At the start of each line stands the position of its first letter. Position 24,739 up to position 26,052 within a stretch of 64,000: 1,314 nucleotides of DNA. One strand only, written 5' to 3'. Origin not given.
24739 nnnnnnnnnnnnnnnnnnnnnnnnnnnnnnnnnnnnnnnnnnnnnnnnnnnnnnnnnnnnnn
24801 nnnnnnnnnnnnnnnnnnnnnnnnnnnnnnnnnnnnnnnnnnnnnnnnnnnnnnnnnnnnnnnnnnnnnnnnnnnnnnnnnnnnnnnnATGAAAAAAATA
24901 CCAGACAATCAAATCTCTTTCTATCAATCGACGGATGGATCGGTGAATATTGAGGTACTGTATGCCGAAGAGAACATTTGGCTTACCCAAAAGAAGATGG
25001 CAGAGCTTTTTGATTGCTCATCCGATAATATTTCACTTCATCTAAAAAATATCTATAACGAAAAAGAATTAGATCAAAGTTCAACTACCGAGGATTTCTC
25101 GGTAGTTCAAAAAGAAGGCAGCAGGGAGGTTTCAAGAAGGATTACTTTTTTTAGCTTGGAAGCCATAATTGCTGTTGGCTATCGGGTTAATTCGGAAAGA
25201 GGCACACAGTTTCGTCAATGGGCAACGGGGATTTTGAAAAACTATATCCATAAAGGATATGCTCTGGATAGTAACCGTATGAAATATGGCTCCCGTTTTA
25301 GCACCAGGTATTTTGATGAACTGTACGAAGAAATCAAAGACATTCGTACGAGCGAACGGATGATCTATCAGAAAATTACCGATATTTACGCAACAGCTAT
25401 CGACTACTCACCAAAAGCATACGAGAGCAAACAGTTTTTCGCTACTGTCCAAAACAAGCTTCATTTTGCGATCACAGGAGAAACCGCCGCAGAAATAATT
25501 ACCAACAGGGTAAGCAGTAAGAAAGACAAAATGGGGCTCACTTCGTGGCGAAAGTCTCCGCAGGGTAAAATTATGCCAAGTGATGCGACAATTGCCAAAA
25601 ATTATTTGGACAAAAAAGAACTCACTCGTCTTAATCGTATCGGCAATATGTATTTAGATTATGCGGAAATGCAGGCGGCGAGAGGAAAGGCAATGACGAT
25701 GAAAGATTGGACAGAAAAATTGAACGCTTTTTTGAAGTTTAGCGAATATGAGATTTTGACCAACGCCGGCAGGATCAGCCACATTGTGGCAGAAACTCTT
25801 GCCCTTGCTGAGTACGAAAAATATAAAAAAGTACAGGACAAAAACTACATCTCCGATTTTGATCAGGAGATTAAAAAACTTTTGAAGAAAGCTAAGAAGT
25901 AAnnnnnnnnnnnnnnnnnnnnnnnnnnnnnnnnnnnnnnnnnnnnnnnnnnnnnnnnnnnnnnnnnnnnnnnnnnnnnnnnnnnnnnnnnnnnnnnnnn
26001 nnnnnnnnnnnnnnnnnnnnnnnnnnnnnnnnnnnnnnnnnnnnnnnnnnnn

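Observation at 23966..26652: tRNA-flanked decayed defence islet with a translationally coupled RhuM-family / Cas4-like nuclease gene pair (candidate two-gene system)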

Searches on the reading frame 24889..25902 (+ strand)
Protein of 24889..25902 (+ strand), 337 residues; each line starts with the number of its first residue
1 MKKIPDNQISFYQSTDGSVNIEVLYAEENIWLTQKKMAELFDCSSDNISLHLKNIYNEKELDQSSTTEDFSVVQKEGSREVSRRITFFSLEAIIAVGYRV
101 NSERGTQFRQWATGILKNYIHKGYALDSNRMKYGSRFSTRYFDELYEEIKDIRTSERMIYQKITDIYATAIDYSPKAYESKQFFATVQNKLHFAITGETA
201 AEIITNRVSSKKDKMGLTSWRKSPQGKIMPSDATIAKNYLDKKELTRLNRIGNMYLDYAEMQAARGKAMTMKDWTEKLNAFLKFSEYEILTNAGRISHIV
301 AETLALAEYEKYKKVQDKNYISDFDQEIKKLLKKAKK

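Call 4: search_protein_families(library=pfam, proteins=[window:24889-25902:+], max_evalue=0.1)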
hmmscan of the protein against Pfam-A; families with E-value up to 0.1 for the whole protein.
window:24889-25902:+ (337 aa): 1 family
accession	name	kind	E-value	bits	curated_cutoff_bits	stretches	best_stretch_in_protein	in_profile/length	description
PF13310.11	Virulence_RhuM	-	4.4e-103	344.4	33.7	1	65-318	1-249/252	Virulence protein RhuM family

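Call 5: search_protein_families(library=padloc, proteins=[window:24889-25902:+], max_evalue=0.1)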
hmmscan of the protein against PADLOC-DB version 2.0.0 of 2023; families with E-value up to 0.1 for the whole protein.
window:24889-25902:+ (337 aa): 39 families (the best 25 are shown)
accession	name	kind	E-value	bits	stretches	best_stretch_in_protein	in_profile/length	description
PDLC04851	PDC-S05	-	7e-143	473.8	1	6-335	9-338/342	-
PDLC04868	PDC-S05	-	7.9e-133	440.7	1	7-336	6-334/335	-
PDLC04853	PDC-S05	-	3e-132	438.8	1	5-336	4-330/336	-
PDLC04871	PDC-S05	-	3.6e-126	419.8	1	6-333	130-458/468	-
PDLC04852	PDC-S05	-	1.9e-124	413.1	1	5-336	9-337/346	-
PDLC04843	PDC-S05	-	1.4e-108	361.1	1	5-336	4-327/330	-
PDLC04864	PDC-S05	-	4.7e-103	342.3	1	62-337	2-272/277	-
PDLC04870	PDC-S05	-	1.8e-84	280.4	1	6-210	8-209/214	-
PDLC04876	PDC-S05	-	2.9e-69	230.3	1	4-170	5-171/174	-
PDLC04854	PDC-S05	-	1.6e-55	186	1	3-173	3-172/212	-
PDLC04872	PDC-S05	-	1.9e-54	181.5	1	1-136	1-134/152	-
PDLC04965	PDC-S23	-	3.7e-52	175.7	1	3-209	3-209/327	-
PDLC04964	PDC-S23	-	3.8e-51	172.2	1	6-136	3-134/331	-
PDLC04858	PDC-S05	-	1.6e-47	158.7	1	1-135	1-130/138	-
PDLC04879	PDC-S05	-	2.2e-45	153.3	1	6-148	4-137/285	-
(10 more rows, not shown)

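Call 6: search_protein_families(library=ncbifam, proteins=[window:24889-25902:+], max_evalue=0.1)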
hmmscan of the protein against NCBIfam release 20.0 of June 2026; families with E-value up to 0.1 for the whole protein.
window:24889-25902:+ (337 aa): 1 family
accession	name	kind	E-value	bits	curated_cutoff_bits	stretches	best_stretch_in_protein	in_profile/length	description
TIGR02937.1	sigma70-ECF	superfamily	0.068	12.8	42.9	0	32-55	134-157/165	sigma-70 family RNA polymerase sigma factor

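Call 15: find_homologous_proteins(query=window:24889-25902:+)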
Query window:24889-25902:+ (337 aa): 8000 proteins with E <= 0.001 among 8000 candidates; the best 120 are listed.
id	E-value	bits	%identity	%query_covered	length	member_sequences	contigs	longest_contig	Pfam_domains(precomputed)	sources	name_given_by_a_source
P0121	1.1e-216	736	100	100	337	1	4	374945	PF13310.12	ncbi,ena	ncbi:MAG: virulence RhuM family protein [Patescibacteria group bacterium]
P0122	2.1e-202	689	91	97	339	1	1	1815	PF13310.12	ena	-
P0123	2.2e-202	689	93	97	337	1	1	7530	PF13310.12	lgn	-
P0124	2.7e-202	689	92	97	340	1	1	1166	PF13310.12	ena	-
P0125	1.1e-201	687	92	99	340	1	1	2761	PF13310.12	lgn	-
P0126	4.3e-200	682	92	97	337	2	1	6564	PF13310.12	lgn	-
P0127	2.5e-199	679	91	100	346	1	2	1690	PF13310.12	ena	-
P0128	1.2e-198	677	91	100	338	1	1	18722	PF13310.12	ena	-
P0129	2.9e-195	666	91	96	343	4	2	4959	PF13310.12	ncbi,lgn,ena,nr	ncbi:virulence RhuM family protein [Patescibacteria group bacterium]|nr:virulence RhuM family protei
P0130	1.1e-194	664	89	100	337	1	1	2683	PF13310.12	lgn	-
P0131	4.8e-194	662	89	99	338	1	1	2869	PF13310.12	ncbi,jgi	jgi:hypothetical protein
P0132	1.2e-193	660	89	99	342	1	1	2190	PF13310.12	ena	-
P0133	1.3e-193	660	87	99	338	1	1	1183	PF13310.12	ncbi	-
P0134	1.1e-192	657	88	99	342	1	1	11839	PF13310.12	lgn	-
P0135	1.9e-192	656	89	97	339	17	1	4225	PF13310.12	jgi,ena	-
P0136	1.4e-191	654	87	97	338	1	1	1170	PF13310.12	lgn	-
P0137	1.7e-190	650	87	99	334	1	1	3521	PF13310.12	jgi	jgi:hypothetical protein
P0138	2.6e-190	649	87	97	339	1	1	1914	PF13310.12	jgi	-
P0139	2.8e-190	649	86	97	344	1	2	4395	PF13310.12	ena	-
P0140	7.8e-190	648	85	100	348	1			PF13310.12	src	-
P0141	1.7e-189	647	87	99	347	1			PF13310.12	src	-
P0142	1.7e-189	647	86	96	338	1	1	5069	PF13310.12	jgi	jgi:hypothetical protein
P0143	2.9e-189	646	86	99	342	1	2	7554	PF13310.12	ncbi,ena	-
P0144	3.1e-189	646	85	100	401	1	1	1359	PF13310.12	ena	-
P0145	5.4e-189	645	87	100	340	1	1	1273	PF13310.12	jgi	jgi:hypothetical protein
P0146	6.8e-189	645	86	100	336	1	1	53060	PF13310.12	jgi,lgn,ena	-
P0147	9.7e-189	644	86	100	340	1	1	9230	PF13310.12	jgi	jgi:hypothetical protein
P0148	9.8e-189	644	86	97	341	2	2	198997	PF13310.12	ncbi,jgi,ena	ncbi:MAG: virulence RhuM family protein [Candidatus Margulisiibacteriota bacterium]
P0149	1.3e-188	644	86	97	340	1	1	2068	PF13310.12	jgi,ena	-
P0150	1.3e-188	644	86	97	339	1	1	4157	PF13310.12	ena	-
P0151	1.4e-188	644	87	97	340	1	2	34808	PF13310.12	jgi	jgi:hypothetical protein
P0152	1.5e-188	644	85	100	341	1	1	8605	PF13310.12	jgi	jgi:hypothetical protein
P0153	1.7e-188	643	85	100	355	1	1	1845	PF13310.12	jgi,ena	-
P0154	1.8e-188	643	88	96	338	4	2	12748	PF13310.12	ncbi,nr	ncbi:MAG: virulence RhuM family protein [Candidatus Shapirobacteria bacterium]|nr:virulence RhuM fam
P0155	1.8e-188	643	86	100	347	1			PF13310.12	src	-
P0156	2.2e-188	643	86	97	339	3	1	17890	PF13310.12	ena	-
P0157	3.3e-188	642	86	97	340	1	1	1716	PF13310.12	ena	-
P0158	5.1e-188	642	85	97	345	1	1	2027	PF13310.12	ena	-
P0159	6.1e-188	642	86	100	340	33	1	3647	PF13310.12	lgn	-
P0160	8.7e-188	641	86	100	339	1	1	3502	PF13310.12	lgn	-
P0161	1.4e-187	640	88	97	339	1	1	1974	PF13310.12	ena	-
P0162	1.4e-187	640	85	100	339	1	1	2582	PF13310.12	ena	-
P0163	1.7e-187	640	86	97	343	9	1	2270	PF13310.12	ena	-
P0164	1.7e-187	640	86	97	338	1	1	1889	PF13310.12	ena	-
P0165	2.7e-187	640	86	100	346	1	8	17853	PF13310.12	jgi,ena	-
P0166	2.8e-187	639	86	97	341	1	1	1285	PF13310.12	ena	-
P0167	5.1e-187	639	86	100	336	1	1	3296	PF13310.12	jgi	-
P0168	5.4e-187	639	86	97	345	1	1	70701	PF13310.12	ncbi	-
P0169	7.1e-187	638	86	100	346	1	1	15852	PF13310.12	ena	-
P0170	8.0e-187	638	85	99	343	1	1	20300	PF13310.12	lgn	-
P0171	1.3e-186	637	85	99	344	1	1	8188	PF13310.12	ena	-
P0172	1.6e-186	637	86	97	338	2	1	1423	PF13310.12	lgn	-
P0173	1.7e-186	637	86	97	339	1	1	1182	PF13310.12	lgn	-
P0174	2.2e-186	636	84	100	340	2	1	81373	PF13310.12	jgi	-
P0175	2.5e-186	636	87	99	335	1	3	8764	PF13310.12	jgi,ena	-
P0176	2.5e-186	636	85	97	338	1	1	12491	PF13310.12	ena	-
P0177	3.2e-186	636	85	97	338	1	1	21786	PF13310.12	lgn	-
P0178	3.9e-186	636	85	97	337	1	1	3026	PF13310.12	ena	-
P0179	4.7e-186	635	84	100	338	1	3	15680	PF13310.12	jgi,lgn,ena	-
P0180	4.8e-186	635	84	99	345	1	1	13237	PF13310.12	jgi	-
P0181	5.8e-186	635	84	100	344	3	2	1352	PF13310.12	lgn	-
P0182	7.7e-186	635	84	100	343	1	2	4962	PF13310.12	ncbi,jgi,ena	-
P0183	8.4e-186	635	85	99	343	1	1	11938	PF13310.12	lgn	-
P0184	8.9e-186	635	85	97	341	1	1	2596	PF13310.12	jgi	jgi:hypothetical protein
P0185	9.7e-186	634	86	100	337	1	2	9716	PF13310.12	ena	-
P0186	1.0e-185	634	86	99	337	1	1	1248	PF13310.12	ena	-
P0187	1.2e-185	634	84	99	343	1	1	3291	PF13310.12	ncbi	-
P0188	1.3e-185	634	86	97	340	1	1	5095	PF13310.12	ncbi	-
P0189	1.3e-185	634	84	100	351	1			PF13310.12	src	-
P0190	1.7e-185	634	86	100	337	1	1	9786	PF13310.12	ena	-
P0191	1.9e-185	633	85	100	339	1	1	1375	PF13310.12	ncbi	-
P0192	2.3e-185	633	85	100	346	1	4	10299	PF13310.12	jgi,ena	-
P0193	2.7e-185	633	86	99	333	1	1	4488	PF13310.12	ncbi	ncbi:cell filamentation protein Fic, partial [Candidatus Shapirobacteria bacterium CG10_big_fil_rev_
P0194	2.7e-185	633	85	97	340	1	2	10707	PF13310.12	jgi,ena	-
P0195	2.8e-185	633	83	100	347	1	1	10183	PF13310.12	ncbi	ncbi:MAG: virulence RhuM family protein [Chrysiogenales bacterium]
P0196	3.2e-185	633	84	100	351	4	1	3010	PF13310.12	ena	-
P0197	3.4e-185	633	86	96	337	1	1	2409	PF13310.12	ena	-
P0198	3.8e-185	632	86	97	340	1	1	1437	PF13310.12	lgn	-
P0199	4.7e-185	632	84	99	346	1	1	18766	PF13310.12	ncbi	ncbi:MAG: virulence RhuM family protein [bacterium]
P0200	6.2e-185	632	84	100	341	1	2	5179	PF13310.12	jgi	jgi:hypothetical protein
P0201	6.4e-185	632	84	99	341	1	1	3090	PF13310.12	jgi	-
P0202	7.1e-185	632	84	100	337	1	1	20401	PF13310.12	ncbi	ncbi:MAG: virulence RhuM family protein [Nitrospirota bacterium]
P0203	7.1e-185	632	84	99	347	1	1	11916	PF13310.12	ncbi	-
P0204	1.1e-184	631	85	99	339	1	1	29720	PF13310.12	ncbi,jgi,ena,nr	ncbi:virulence RhuM family protein [bacterium]|nr:virulence RhuM family protein [bacterium]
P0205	1.2e-184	631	83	99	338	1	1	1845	PF13310.12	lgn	-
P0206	1.3e-184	631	85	99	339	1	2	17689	PF13310.12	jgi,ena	-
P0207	1.4e-184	631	85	100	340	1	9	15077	PF13310.12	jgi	jgi:hypothetical protein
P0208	1.6e-184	630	86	99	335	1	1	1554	PF13310.12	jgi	-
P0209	1.6e-184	630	84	98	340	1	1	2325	PF13310.12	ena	-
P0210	1.6e-184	630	83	99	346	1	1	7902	PF13310.12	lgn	-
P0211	1.7e-184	630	83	100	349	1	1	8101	PF13310.12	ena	-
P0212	1.9e-184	630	84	97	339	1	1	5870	PF13310.12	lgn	-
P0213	1.9e-184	630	85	97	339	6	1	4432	PF13310.12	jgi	jgi:hypothetical protein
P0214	2.3e-184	630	85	99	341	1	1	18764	PF13310.12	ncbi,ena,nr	ncbi:virulence RhuM family protein [Patescibacteria group bacterium]|nr:virulence RhuM family protei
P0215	2.4e-184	630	84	99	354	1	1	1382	PF13310.12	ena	-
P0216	2.9e-184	630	83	97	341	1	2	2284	PF13310.12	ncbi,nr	ncbi:virulence RhuM family protein [Patescibacteria group bacterium]|nr:virulence RhuM family protei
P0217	3.0e-184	629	84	96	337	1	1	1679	PF00196.26,PF13310.12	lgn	-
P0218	5.3e-184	629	84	100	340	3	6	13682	PF13310.12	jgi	jgi:hypothetical protein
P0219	6.6e-184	628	83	99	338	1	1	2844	PF13310.12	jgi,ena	-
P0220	7.6e-184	628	84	100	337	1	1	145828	PF13310.12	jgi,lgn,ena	-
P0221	8.2e-184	628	85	97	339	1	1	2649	PF13310.12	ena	-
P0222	1.0e-183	628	85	97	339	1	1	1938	PF13310.12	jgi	-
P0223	1.1e-183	628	83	100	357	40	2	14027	PF13310.12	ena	-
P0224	1.5e-183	627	84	97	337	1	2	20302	PF13310.12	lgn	-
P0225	1.8e-183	627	84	97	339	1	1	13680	PF13310.12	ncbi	-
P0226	2.0e-183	627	85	100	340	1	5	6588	PF13310.12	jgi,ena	-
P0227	2.0e-183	627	83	99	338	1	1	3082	PF13310.12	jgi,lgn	-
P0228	2.1e-183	627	85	100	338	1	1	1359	PF13310.12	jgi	jgi:hypothetical protein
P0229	2.8e-183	626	84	99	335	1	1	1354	PF13310.12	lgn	-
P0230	2.9e-183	626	84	100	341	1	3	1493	PF13310.12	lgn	-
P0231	3.0e-183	626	84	98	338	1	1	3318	PF13310.12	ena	-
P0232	3.1e-183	626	83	99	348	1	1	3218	PF13310.12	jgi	jgi:hypothetical protein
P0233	3.5e-183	626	84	100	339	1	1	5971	PF13310.12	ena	-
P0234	5.4e-183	625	83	100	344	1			PF13310.12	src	-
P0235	6.0e-183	625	84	98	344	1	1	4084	PF13310.12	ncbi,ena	-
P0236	7.0e-183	625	84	97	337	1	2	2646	PF13310.12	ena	-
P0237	7.4e-183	625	84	98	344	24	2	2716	PF13310.12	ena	-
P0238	7.4e-183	625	84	99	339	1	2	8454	PF13310.12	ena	-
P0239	8.5e-183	625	83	100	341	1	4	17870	PF13310.12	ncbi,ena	-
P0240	8.7e-183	625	84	97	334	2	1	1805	PF13310.12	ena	-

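Call 16: find_related_loci(query=window:24889-25902:+, collection=metagenome_contigs, flank=5000)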
Query window:24889-25902:+ (337 aa) in metagenome_contigs; peptide patterns used: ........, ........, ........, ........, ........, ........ (x = any residue, [..] = any of these).
500 stretches matched a pattern; 375 encode a relative of the query (tblastn E <= 1e-3); the best 80 are kept; 80 distinct loci.
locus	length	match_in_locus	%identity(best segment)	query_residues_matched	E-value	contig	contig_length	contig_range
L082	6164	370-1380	88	1-337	0e+0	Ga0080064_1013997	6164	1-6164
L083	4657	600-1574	91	1-325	0e+0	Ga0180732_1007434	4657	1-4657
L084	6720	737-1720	89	1-328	0e+0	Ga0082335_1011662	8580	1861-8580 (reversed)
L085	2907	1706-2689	89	1-328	0e+0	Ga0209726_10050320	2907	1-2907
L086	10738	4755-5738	88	1-328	0e+0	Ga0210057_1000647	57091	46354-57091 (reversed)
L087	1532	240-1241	85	4-337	0e+0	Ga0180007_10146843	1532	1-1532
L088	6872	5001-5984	87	1-328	0e+0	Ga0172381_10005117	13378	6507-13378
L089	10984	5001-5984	87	1-328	0e+0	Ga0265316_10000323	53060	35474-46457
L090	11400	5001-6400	86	2-337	0e+0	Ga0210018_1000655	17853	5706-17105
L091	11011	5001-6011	84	1-337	0e+0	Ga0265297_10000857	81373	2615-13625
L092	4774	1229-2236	85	1-336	0e+0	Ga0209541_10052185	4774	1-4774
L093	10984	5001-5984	86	1-328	0e+0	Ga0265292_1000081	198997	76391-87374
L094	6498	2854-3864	85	1-337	0e+0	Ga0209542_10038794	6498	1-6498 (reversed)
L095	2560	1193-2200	84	1-336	0e+0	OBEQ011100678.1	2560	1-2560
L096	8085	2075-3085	84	1-337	0e+0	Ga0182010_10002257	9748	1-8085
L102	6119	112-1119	84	2-337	0e+0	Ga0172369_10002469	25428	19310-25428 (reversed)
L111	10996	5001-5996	84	1-332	0e+0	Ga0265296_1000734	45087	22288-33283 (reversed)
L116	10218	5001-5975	85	1-325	0e+0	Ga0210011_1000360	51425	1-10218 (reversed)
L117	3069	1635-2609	85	1-325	0e+0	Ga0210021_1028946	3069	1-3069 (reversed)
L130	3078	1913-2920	83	1-336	0e+0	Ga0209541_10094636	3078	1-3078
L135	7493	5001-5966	85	1-325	0e+0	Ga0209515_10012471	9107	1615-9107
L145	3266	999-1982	84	1-328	0e+0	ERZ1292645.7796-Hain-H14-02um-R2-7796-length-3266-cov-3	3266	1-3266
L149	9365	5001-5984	83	1-328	0e+0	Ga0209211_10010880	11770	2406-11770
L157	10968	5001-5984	84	1-328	0e+0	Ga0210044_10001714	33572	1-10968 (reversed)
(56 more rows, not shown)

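Call 17: find_encoding_contigs(protein=P0121, flank=4000, max_places=6)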
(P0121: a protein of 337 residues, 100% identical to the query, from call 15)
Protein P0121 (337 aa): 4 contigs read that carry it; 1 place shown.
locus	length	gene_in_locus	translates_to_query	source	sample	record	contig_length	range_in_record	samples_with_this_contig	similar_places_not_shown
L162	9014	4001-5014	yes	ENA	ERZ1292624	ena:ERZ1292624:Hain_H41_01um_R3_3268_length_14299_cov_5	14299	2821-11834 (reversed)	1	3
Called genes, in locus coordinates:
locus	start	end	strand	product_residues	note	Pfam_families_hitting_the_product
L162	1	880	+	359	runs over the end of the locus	PF01098:FTSW_RODA_SPOVE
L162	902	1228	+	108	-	PF00829:Ribosomal_L21p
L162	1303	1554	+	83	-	PF01016:Ribosomal_L27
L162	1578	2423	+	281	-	PF02195:ParB_N, PF17762:HTH_ParB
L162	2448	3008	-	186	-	PF10502:Peptidase_S26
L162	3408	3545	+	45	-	-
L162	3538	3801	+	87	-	-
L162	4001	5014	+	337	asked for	PF13310:Virulence_RhuM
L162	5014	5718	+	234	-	PF12705:PDDEXK_1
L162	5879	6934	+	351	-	PF13477:Glyco_trans_4_2 (faint), PF13439:Glyco_transf_4, PF00534:Glycos_transf_1, PF13692:Glyco_trans_1_4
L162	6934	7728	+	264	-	PF13489:Methyltransf_23, PF01209:Ubie_methyltran, PF05148:Methyltransf_8 (weak), PF02353:CMAS, PF08241:Methyltransf_11, PF08242:Methyltransf_12, PF13649:Methyltransf_25, PF13847:Methyltransf_31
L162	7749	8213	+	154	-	-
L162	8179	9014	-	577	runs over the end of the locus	PF10131:PTPS_related (weak)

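Call 22: search_protein_families(library=pfam, proteins=[L149:3841-5004:+, L149:6017-8470:+, L117:80-1366:+, L157:621-1295:+, L116:7031-7645:-, L102:1578-2309:+, L116:6240-7028:-], max_evalue=0.001)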
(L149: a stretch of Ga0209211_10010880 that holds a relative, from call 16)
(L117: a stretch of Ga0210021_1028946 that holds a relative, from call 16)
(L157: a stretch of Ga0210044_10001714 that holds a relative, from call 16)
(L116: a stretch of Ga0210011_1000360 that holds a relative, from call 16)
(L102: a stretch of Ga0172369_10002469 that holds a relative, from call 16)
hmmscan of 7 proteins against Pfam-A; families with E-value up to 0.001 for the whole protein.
L149:3841-5004:+ (387 aa): 1 family
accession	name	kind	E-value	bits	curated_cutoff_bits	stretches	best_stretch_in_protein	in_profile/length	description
PF01420.25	Methylase_S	-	7.2e-24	85.3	22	2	213-343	1-140/168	Type I restriction modification DNA specificity domain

L149:6017-8470:+ (817 aa): 4 families
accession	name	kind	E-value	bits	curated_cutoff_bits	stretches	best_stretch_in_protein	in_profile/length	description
PF18766.7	SWI2_SNF2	-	2.8e-69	233.6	26.7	1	270-491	1-215/221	SWI2/SNF2 ATPase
PF04313.20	HSDR_N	-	8e-37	127.5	25.1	1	3-213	1-196/198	Type I restriction enzyme R protein N terminus (HSDR_N)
PF04851.21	ResIII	-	2.3e-18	67.1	22.5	1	275-431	12-162/164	Type III restriction enzyme, res subunit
PF22679.2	T1R_D3-like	-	3.2e-17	63.8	27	1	630-701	83-156/158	Type I restriction enzyme subunit R domain 3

L117:80-1366:+ (428 aa): 6 families
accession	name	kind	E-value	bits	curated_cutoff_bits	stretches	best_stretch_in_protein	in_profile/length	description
PF13173.12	AAA_14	-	4.7e-39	133.8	27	1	48-172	3-129/129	AAA domain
PF13635.12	DUF4143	-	1.3e-21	77.4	28.1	1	228-364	2-150/160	Domain of unknown function (DUF4143)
PF01637.24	ATPase_2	-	3.3e-05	24.2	33.2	1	48-110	21-87/225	ATPase domain predominantly from Archaea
PF13401.12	AAA_22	-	0.00016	22.5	27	0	47-85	5-45/130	AAA domain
PF20720.3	nSTAND3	-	0.00047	20.3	27.2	0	39-84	9-54/155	Novel STAND NTPase 3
PF25199.1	nSTAND_NTPase5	-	0.00089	19.5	34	0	32-137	20-129/145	Novel STAND NTPase 5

L157:621-1295:+ (224 aa): 2 families
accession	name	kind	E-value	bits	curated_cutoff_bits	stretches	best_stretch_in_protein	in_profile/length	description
PF04002.20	RadC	-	2.5e-41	140.8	22.1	1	111-222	8-121/121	RadC-like JAB domain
PF20582.4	UPF0758_N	-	1.5e-25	89.5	27.1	1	4-80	1-77/77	UPF0758 N-terminal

L116:7031-7645:- (204 aa): 0 families

L102:1578-2309:+ (243 aa): 1 family
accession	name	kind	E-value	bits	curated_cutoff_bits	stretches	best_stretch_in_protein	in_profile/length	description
PF04434.22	SWIM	-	0.00015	21.7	19.6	1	65-86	14-36/38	SWIM zinc finger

L116:6240-7028:- (262 aa): 1 family
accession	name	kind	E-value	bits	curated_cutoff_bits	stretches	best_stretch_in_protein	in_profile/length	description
PF08843.17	AbiEii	-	1.2e-19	71.6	22.5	1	31-239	2-229/238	Nucleotidyl transferase AbiEii toxin, Type IV TA system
